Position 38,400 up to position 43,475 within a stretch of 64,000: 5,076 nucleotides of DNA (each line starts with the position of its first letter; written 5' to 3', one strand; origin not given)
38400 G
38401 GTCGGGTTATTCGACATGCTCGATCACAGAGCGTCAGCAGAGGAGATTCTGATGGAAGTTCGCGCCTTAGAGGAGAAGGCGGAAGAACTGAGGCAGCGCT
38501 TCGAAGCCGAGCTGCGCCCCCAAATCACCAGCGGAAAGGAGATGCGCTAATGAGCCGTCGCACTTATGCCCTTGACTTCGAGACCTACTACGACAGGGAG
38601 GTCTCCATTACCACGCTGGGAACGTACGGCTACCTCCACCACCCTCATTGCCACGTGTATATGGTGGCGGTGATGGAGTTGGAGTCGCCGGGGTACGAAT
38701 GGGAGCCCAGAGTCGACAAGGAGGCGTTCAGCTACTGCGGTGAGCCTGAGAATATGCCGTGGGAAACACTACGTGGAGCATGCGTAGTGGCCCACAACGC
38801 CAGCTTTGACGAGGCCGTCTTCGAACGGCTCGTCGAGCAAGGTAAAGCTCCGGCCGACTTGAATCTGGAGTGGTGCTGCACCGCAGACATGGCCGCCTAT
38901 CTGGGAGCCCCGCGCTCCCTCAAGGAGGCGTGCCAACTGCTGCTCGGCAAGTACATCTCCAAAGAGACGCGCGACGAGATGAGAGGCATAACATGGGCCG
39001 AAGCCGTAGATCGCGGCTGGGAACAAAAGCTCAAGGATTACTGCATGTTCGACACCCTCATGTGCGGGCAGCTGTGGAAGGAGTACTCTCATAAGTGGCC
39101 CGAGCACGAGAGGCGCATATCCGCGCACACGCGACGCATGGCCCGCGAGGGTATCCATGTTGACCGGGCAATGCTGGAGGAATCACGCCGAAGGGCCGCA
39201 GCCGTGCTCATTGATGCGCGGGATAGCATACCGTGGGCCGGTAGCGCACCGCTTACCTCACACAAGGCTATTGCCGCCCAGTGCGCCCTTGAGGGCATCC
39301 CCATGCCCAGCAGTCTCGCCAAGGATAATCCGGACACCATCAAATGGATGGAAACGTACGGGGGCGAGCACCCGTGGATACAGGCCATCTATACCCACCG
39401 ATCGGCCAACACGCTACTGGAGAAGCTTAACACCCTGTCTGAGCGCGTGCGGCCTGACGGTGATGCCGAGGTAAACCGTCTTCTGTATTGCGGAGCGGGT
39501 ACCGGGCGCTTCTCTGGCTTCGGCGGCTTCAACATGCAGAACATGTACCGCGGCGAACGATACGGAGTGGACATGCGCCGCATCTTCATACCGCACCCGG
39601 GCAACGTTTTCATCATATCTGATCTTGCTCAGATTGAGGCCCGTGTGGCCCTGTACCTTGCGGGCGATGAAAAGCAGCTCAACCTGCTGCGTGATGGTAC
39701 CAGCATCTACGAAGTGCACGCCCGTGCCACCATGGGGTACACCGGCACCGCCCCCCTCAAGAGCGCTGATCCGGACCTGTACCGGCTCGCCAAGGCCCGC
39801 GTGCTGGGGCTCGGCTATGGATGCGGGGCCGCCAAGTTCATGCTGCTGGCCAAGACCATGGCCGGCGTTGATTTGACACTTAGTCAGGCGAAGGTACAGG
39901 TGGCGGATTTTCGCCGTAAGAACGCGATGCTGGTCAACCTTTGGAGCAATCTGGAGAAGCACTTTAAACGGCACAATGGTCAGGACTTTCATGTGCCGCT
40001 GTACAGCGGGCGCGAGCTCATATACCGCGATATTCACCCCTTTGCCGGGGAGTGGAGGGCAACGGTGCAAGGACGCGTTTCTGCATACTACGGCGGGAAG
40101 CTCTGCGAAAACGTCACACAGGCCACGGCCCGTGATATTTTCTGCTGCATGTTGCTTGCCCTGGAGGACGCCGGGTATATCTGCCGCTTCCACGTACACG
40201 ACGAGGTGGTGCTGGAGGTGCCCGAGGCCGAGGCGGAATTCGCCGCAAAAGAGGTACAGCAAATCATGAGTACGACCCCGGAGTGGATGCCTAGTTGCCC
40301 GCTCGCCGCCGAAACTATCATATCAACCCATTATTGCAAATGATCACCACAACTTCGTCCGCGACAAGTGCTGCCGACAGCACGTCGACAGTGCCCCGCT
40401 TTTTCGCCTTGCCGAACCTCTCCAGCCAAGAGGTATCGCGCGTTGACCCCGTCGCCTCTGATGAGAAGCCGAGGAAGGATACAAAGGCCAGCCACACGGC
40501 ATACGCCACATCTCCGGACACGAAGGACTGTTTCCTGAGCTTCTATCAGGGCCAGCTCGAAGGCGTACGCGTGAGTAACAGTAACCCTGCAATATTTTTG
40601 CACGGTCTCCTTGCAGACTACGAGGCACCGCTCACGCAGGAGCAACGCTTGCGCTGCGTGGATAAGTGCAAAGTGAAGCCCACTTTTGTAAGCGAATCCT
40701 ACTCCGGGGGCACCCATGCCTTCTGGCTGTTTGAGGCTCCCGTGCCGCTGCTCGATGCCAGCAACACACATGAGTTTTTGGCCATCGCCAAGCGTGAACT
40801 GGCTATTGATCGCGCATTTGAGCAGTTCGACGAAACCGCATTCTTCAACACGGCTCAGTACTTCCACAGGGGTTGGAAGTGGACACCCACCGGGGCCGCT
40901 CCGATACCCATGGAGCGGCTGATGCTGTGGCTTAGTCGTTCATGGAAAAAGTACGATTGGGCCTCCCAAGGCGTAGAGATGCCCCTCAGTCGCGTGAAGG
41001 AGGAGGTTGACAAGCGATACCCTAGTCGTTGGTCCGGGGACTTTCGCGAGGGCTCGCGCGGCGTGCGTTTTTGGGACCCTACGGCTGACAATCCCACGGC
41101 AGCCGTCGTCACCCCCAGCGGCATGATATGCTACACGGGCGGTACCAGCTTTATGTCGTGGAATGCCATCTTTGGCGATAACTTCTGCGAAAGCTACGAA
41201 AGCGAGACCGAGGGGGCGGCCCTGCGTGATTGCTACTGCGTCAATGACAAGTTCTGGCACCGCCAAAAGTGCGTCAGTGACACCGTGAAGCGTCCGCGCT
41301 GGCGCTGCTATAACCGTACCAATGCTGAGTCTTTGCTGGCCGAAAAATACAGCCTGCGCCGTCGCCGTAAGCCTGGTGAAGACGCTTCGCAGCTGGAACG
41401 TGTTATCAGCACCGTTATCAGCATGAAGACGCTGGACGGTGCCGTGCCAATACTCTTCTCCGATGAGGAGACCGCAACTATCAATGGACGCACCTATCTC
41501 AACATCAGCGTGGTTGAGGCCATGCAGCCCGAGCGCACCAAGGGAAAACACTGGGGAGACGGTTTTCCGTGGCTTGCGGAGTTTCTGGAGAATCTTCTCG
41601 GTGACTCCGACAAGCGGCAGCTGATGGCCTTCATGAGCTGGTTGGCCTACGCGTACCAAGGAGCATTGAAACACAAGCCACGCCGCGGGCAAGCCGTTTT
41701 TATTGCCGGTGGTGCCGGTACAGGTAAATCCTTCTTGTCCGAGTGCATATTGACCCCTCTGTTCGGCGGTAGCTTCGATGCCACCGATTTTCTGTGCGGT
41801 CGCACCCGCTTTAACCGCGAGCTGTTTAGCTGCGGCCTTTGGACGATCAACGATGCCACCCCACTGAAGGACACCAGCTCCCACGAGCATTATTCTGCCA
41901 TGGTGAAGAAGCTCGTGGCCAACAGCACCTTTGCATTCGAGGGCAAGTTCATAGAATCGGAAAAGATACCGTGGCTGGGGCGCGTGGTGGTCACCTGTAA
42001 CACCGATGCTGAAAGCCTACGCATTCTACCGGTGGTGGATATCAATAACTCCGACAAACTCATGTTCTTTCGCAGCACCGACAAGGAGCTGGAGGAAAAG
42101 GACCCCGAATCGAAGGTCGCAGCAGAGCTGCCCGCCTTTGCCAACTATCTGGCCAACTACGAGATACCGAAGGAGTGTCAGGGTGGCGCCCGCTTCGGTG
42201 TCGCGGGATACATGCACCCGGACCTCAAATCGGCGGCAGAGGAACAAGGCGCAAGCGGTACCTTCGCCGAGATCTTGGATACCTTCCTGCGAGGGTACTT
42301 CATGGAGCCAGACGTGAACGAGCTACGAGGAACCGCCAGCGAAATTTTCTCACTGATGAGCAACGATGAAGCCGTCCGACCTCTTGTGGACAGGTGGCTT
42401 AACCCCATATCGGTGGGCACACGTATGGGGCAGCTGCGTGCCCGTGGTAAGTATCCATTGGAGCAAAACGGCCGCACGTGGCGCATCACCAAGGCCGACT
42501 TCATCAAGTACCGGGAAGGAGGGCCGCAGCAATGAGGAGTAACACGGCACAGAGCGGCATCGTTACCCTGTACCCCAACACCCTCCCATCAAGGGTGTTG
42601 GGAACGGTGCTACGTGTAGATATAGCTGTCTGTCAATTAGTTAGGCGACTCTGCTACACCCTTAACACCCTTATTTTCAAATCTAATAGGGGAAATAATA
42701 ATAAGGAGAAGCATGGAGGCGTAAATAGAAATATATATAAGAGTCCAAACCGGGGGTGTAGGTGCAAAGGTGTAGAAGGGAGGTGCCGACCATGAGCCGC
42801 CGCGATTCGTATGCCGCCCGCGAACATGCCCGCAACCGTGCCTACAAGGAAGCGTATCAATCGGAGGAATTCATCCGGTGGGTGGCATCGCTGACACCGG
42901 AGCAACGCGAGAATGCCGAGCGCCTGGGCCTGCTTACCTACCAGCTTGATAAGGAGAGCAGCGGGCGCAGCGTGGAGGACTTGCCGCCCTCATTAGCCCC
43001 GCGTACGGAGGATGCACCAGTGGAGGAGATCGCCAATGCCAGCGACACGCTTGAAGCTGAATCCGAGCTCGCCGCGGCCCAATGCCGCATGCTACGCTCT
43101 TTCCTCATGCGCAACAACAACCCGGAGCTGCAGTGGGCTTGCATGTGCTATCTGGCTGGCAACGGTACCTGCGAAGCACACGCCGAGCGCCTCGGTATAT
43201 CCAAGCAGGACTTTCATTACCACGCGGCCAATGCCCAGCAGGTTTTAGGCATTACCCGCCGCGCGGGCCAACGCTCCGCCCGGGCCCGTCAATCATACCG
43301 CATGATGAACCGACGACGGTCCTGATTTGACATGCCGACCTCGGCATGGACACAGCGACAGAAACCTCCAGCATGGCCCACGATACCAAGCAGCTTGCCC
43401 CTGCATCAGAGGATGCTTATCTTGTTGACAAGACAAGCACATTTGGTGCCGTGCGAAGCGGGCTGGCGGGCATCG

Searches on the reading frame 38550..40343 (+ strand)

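Call 26: search_protein_families(library=pfam, proteins=[window:38550-40343:+], max_evalue=0.01)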
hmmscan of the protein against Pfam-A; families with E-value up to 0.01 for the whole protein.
window:38550-40343:+ (597 aa): 1 family
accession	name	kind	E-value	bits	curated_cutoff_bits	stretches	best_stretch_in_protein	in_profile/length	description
PF00476.26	DNA_pol_A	-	1.6e-23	83.8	34.3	1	268-593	66-377/381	DNA polymerase family A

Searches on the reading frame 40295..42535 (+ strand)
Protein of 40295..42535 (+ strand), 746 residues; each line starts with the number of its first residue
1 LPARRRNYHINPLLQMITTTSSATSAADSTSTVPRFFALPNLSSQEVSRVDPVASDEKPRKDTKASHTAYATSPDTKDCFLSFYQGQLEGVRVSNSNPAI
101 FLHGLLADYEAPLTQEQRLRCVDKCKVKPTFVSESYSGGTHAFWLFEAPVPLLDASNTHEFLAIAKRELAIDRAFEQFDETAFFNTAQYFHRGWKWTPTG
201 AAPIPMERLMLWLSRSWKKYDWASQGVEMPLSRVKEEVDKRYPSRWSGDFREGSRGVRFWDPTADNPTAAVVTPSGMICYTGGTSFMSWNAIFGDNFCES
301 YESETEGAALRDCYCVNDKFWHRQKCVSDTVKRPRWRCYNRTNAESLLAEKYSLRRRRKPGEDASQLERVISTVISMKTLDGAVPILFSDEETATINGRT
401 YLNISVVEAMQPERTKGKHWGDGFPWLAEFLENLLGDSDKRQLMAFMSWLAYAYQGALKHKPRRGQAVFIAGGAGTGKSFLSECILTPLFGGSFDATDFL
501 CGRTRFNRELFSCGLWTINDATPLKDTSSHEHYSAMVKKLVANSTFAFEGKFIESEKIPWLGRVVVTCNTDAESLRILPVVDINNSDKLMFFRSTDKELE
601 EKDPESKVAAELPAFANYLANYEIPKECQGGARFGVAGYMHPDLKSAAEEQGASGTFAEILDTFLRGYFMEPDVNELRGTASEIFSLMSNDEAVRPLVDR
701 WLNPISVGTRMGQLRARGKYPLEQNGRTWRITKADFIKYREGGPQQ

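Call 26: search_protein_families(library=pfam, proteins=[window:40295-42535:+], max_evalue=0.01)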
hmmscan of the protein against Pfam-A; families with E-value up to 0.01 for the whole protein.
window:40295-42535:+ (746 aa): 1 family
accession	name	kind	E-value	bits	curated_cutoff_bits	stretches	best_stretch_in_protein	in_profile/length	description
PF19263.5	DUF5906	-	1.2e-07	32.8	27.6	1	472-573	3-104/114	Family of unknown function (DUF5906)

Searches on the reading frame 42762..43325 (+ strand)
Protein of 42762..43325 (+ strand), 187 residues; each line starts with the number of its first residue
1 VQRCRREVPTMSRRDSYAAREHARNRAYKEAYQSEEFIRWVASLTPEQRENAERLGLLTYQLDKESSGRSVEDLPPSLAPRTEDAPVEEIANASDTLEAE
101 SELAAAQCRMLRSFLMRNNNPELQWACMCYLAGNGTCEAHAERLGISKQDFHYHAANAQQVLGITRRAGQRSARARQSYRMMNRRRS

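Call 12: search_protein_families(library=phrogs, proteins=[window:42762-43325:+], max_evalue=0.001)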
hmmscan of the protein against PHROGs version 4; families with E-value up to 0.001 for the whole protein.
window:42762-43325:+ (187 aa): 0 families

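Call 26: search_protein_families(library=pfam, proteins=[window:42762-43325:+], max_evalue=0.01)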
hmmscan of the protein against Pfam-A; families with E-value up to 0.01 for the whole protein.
window:42762-43325:+ (187 aa): 0 families

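Call 31: find_homologous_proteins(query=window:42792-43325:+, max_evalue=0.001)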
Query window:42792-43325:+ (177 aa): 4 proteins with E <= 0.001 among 715 candidates. Only proteins of 97 to 310 residues were searched: fused or split forms outside these lengths cannot appear, so this answer is no evidence that the protein stands alone or is whole; lengths 'longer' or 'shorter' looks for them.
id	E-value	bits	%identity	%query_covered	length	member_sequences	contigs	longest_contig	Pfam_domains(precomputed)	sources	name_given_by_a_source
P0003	2.8e-109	380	99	100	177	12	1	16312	-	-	-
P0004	9.4e-98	343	89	100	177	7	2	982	-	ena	-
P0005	9.6e-81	288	86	100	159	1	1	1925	-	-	-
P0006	1.1e-28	118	100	34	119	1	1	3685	-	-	-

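Call 34: search_solved_structures(query=A1, max_evalue=10, show_alignments=3)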
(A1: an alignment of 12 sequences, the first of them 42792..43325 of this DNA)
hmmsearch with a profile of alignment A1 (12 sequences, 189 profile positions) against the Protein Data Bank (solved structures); distinct sequences matched with E-value up to 10: 11.
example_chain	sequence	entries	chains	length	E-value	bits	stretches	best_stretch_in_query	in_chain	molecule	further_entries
7bbq_A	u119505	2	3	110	0.015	18.5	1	110-159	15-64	KORA domain-containing protein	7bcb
7bca_A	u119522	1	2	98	0.02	18.1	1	110-159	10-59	KORA domain-containing protein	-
3bhq_A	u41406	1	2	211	0.026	17.7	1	122-150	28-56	Transcriptional regulator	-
7r3g_B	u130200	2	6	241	0.055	16.7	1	94-159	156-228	Regulatory protein RhlR | PROSS optimized variant of RhlR with 75 mutations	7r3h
2cwq_A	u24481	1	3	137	0.16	15.2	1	103-143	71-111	hypothetical protein TTHA0727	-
3tgn_A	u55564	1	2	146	0.17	15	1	128-179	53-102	Adc operon repressor AdcR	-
7r6r_A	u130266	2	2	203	0.39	13.9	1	126-147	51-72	Immunity repressor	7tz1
6u42_5R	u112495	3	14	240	0.42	13.8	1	5-42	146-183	FAP106 | Flagellar associated protein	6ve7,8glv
1i1g_A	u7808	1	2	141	0.91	12.7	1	130-153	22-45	TRANSCRIPTIONAL REGULATOR LRPA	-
5clv_E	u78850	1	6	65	1.5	12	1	116-151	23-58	TrfB transcriptional repressor protein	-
7mwr_B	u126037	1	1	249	9.5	9.4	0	55-132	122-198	LHD101B4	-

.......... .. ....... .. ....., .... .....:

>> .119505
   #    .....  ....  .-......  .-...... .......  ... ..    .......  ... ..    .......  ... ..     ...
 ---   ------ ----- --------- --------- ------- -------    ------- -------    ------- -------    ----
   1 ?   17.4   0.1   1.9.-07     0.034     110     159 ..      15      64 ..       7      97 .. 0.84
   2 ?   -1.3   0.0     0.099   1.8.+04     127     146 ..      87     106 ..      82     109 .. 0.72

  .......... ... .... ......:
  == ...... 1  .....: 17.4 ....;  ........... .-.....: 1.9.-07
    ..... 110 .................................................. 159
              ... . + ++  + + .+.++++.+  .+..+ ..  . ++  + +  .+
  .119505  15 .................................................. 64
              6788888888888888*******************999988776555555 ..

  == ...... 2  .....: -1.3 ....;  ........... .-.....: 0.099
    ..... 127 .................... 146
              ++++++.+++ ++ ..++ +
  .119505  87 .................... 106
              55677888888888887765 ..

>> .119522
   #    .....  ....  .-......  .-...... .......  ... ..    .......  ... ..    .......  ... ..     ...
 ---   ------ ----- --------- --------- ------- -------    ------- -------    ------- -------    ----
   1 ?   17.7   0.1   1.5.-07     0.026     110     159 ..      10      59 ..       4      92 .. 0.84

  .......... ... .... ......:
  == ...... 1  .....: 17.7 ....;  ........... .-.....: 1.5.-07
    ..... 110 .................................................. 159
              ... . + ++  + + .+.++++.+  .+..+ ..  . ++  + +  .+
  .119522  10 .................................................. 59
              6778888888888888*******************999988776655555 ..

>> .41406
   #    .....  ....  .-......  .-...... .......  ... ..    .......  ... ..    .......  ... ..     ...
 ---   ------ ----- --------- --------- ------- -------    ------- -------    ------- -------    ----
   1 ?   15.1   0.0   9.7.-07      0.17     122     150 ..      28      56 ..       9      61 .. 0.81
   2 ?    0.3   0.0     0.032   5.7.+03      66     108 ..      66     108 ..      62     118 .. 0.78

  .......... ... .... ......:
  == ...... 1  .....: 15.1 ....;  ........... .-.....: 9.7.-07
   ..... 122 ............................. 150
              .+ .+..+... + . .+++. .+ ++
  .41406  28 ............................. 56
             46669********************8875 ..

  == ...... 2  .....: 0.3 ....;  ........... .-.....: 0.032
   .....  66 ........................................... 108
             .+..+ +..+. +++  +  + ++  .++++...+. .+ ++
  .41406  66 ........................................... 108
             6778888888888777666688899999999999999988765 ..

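Call 37: predict_structure(alignment_id=A1)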
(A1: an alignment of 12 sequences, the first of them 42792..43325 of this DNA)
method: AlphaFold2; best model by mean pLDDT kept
length: 177 residues; sequences in the alignment: 12
mean_pLDDT: 75.8   pTM: 0.42
mean pLDDT of the five models: 75.8, 74.8, 74.5, 73.8, 72.1
residues with pLDDT >= 90: 42; 70-90: 74; 50-70: 31; < 50: 30
segments of 3 or more residues with pLDDT < 50: 54-81
pLDDT, mean of each block of 10 residues (from residue 1): 68 86 90 91 84 48 45 42 65 87 88 92 87 94 91 73 68 61
secondary structure, 60 per line:
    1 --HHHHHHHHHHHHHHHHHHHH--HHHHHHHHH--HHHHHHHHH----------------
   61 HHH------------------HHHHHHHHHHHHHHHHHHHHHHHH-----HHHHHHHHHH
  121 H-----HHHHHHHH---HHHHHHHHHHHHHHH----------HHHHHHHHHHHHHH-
elements in order: H3-22 H25-33 H36-44 H82-105 H111-121 H127-134 H138-152 H163-176

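Call 40: fold_search(model_id=the predicted structure, library=pdb)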
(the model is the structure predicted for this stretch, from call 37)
No match with E <= 0.001 here; weaker rows may still be real.
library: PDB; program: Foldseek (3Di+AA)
matches with E <= 10: 470; with E <= 0.001: 0
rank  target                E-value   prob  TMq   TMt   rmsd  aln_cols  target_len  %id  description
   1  3hug_G                3.2e-01  0.60  0.22  0.40   5.7        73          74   26  Crystal structure of Mycobacterium tuberculosis anti-sigma factor RslA in complex with -35 promoter binding domain of  (released 2010-03-02)
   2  6dv9_F                3.2e-01  0.28  0.23  0.24  17.4       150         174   21  Crystal structure of Mycobacterium tuberculosis transcription initiation complex(ECF sigma factor L) containing 5nt RN (released 2019-02-20)
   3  3hug_A                3.6e-01  0.57  0.22  0.38   5.8        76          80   26  Crystal structure of Mycobacterium tuberculosis anti-sigma factor RslA in complex with -35 promoter binding domain of  (released 2010-03-02)
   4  3hug_E                3.9e-01  0.54  0.22  0.40   5.7        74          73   27  Crystal structure of Mycobacterium tuberculosis anti-sigma factor RslA in complex with -35 promoter binding domain of  (released 2010-03-02)
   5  3hug_K                3.9e-01  0.54  0.21  0.40   5.7        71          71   27  Crystal structure of Mycobacterium tuberculosis anti-sigma factor RslA in complex with -35 promoter binding domain of  (released 2010-03-02)
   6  3hug_C                4.6e-01  0.51  0.22  0.39   5.9        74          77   26  Crystal structure of Mycobacterium tuberculosis anti-sigma factor RslA in complex with -35 promoter binding domain of  (released 2010-03-02)
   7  9a7s_A                6.2e-01  0.20  0.24  0.18  16.0       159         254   14  Integrative model of RPSD-RPOB by crosslinking MS and deep learning (released 2024-09-18)
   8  1yio                  8.3e-01  0.69  0.28  0.26   6.6        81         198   21  Crystallographic structure of response regulator StyR from Pseudomonas fluorescens (released 2005-09-27)
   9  3p7n_A                8.8e-01  0.75  0.27  0.25   5.5        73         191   18  Crystal structure of light activated transcription factor El222 from Erythrobacter litoralis (released 2011-05-25)
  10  8hkc_E                8.8e-01  0.38  0.30  0.21  12.7       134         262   17  Cryo-EM structure of E. coli RNAP sigma32 complex (released 2023-05-31)
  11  8x6g_H                9.8e-01  0.16  0.25  0.19  17.0       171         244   14  Cryo-EM structure of Staphylococcus aureus sigB-dependent RNAP-promoter open complex (released 2024-06-05)
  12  7trv_B                1.1e+00  0.33  0.21  0.39   8.1        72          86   19  Crystal Structure of the DNA-Binding Domain of the LysR family Transcriptional Regulator YfbA from Yersinia pestis (released 2022-02-09)
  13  2nyx_A                1.2e+00  0.20  0.21  0.24  11.8       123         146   16  Crystal structure of RV1404 from Mycobacterium tuberculosis (released 2006-12-05)
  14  2qlz_A                1.2e+00  0.35  0.24  0.20   8.6       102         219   19  Crystal Structure of Transcription Factor PF0095 from Pyrococcus furiosus (released 2008-07-29)
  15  8a5r                  1.2e+00  0.63  0.26  0.23   5.6        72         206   18  Crystal structure of light-activated DNA-binding protein EL222 from Erythrobacter litoralis crystallized and measured in (released 2023-07-05)
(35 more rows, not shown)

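Call 71: search_protein_representatives(alignment_id=A1)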
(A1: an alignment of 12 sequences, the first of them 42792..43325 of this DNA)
Query: 12 sequences, 189 profile positions. Proteins with E-value up to 0.001 (for the whole library): 1739; up to 1e-10: 680; up to 1e-30: 108. The best 150 are listed.
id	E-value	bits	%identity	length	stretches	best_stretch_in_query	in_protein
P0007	5.2e-73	261.4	-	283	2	1-162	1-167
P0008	4.7e-72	258.3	-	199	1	3-188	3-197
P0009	3.6e-66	239.1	-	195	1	1-184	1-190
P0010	2.7e-57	210.2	-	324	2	86-176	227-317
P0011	6.1e-56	205.7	-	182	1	1-180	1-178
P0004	1.9e-55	204.1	-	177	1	1-179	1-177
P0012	3.8e-54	199.9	-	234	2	69-180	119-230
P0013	3.1e-53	196.9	-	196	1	1-188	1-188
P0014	3.3e-53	196.8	-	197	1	1-181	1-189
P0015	8.6e-52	192.2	-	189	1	2-182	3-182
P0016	6.5e-49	182.8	-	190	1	2-180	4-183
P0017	7.1e-49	182.7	-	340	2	10-161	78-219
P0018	2.6e-47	177.6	-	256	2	88-181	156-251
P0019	4.3e-47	176.9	-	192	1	1-182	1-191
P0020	1.4e-46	175.2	-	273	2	95-179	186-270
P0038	1.5e-41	158.8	-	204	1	2-178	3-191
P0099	2.9e-32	128.5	-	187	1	3-179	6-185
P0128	3.5e-29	118.5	-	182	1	1-185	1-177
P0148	2.2e-26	109.4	-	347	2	11-154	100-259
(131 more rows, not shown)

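Call 73: find_encoding_contigs(protein=P0038, flank=10000, max_places=2)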
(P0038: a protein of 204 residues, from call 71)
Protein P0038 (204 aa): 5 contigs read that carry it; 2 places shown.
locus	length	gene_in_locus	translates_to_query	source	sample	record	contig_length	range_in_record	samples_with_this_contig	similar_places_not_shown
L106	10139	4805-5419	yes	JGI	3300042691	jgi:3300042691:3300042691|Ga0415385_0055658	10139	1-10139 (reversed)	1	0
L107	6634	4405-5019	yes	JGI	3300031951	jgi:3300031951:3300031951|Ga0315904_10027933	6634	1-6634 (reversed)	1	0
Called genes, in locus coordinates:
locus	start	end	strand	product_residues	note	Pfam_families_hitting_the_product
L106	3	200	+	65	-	?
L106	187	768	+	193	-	-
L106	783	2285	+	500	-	PF00270:DEAD, PF04851:ResIII, PF18766:SWI2_SNF2, PF13401:AAA_22 (faint), PF00271:Helicase_C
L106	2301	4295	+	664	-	PF13481:AAA_25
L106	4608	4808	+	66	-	-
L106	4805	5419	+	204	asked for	-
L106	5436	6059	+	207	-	-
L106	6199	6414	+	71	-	-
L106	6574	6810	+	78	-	-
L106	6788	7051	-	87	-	-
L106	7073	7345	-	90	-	-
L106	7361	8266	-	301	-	PF12224:Amidoligase_2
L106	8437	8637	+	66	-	-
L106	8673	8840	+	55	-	-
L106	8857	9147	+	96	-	-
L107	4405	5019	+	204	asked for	-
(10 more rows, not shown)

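Call 74: find_encoding_contigs(protein=P0099, flank=10000, max_places=2)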
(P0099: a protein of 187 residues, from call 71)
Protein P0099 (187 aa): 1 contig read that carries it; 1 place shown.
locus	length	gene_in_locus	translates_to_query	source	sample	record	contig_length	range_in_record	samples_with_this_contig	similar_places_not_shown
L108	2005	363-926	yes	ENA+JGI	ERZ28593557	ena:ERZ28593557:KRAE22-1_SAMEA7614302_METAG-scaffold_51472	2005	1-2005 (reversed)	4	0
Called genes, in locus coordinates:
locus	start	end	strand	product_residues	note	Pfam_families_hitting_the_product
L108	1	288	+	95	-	?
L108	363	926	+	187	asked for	-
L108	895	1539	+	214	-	-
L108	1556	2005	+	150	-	?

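Call 75: find_encoding_contigs(protein=P0148, flank=10000, max_places=2)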
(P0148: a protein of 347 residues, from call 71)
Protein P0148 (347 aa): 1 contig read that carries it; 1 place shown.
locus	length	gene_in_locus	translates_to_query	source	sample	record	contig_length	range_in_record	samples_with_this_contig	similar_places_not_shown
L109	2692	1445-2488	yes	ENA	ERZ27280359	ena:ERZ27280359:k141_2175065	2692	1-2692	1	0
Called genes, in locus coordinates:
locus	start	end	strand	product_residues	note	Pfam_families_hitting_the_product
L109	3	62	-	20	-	?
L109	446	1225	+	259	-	-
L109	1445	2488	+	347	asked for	PF13412:HTH_24 (faint), PF13404:HTH_AsnC-type (faint)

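Call 76: find_encoding_contigs(protein=P0128, flank=10000, max_places=2)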
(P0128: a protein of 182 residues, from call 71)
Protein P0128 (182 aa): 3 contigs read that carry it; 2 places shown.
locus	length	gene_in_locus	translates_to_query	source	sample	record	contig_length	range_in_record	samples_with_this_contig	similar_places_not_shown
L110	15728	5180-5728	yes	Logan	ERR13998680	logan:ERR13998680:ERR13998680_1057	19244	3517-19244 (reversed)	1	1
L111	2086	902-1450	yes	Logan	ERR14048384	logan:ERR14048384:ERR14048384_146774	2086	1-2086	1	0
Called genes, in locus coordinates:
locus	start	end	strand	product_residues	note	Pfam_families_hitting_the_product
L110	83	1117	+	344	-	PF13481:AAA_25 (faint), PF13479:AAA_24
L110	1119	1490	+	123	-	-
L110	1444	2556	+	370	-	-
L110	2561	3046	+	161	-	-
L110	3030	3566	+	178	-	PF02075:RuvC (weak)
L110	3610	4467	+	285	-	-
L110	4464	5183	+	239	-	PF01695:IstB_IS21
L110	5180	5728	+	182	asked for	-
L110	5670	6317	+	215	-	-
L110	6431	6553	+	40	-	-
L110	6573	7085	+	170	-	PF07087:DUF1353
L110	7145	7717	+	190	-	PF02557:VanY (weak), PF13539:Peptidase_M15_4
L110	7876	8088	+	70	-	-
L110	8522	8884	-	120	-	-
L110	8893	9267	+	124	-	-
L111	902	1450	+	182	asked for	-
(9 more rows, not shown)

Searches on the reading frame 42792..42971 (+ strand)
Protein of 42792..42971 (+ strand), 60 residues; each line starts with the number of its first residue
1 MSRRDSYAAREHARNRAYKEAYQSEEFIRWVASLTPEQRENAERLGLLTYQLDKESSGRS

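Call 83: predict_structure(alignment_id=A2)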
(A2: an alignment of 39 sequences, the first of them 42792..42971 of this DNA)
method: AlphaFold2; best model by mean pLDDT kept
length: 60 residues; sequences in the alignment: 39
mean_pLDDT: 85.6   pTM: 0.61
mean pLDDT of the five models: 85.6, 84.6, 84.2, 83.8, 83.5
residues with pLDDT >= 90: 38; 70-90: 10; 50-70: 9; < 50: 3
segments of 3 or more residues with pLDDT < 50: none
pLDDT, mean of each block of 10 residues (from residue 1): 70 92 96 97 94 65
secondary structure, 60 per line:
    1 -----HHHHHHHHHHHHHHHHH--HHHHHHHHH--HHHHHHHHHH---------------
elements in order: H6-22 H25-33 H36-45
